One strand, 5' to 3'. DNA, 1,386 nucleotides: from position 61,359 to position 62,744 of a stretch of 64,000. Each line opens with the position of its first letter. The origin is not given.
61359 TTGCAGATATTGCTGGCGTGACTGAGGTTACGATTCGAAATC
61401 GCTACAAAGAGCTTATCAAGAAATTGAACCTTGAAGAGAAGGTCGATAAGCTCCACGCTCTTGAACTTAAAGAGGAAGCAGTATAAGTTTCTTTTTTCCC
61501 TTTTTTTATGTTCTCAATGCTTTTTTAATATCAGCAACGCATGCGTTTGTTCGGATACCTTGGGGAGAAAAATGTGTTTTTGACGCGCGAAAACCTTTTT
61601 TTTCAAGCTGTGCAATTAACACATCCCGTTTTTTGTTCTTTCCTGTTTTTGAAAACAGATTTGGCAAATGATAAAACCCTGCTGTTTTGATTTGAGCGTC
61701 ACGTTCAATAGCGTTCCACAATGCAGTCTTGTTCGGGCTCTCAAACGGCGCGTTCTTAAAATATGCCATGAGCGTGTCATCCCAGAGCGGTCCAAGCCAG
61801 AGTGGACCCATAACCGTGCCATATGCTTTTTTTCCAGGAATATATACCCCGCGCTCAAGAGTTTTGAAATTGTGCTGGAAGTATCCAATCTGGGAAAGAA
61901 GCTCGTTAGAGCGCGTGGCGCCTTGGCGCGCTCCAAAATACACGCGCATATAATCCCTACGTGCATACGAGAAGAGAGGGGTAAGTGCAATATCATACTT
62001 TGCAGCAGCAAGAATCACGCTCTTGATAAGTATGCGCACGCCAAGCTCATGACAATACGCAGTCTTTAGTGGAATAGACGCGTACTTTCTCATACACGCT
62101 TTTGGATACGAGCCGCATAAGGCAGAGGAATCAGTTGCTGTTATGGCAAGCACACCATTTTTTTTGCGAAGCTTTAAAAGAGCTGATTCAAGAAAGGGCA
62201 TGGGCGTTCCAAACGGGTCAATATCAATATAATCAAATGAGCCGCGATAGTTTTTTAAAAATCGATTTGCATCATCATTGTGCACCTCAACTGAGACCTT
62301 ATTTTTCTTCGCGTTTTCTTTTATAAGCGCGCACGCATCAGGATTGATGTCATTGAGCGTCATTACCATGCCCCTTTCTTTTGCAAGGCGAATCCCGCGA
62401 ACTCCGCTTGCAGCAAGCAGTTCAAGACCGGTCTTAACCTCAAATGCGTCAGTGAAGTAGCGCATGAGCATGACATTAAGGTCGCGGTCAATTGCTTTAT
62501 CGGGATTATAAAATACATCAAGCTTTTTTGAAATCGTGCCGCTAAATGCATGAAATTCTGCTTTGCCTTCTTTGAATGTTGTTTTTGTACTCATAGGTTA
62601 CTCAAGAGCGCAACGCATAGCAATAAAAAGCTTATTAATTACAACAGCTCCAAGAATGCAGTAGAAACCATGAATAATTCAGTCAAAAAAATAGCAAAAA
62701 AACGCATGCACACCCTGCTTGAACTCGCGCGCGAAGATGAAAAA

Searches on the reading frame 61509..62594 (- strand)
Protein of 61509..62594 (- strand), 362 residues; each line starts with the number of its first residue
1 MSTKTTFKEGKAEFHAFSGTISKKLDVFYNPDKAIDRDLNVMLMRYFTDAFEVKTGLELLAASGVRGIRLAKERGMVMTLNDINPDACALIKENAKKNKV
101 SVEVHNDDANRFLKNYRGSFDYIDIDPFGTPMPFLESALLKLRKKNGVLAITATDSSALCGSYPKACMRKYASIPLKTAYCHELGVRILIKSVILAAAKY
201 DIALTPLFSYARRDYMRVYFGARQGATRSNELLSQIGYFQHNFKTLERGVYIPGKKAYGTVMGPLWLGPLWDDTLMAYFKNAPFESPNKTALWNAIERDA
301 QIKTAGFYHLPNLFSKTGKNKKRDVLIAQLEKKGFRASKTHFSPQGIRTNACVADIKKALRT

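Call 98: search_protein_families(library=pfam, proteins=[window:61509-62594:-], max_evalue=0.001)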
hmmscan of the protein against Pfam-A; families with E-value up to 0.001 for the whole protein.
window:61509-62594:- (362 aa): 5 families
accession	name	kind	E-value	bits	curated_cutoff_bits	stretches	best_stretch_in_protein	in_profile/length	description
PF02005.22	TRM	-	9.3e-91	305.3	27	1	17-361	10-376/376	N2,N2-dimethylguanosine tRNA methyltransferase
PF13847.12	Methyltransf_31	-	0.00018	21.6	27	1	57-155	8-113/145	Methyltransferase domain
PF03602.21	Cons_hypoth95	-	0.00018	21.6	24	1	51-143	40-137/182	Conserved hypothetical protein 95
PF05175.20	MTS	-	0.00025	21.2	23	0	43-123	23-102/170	Methyltransferase small domain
PF13649.12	Methyltransf_25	-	0.00094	20.3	27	0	61-123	6-68/97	Methyltransferase domain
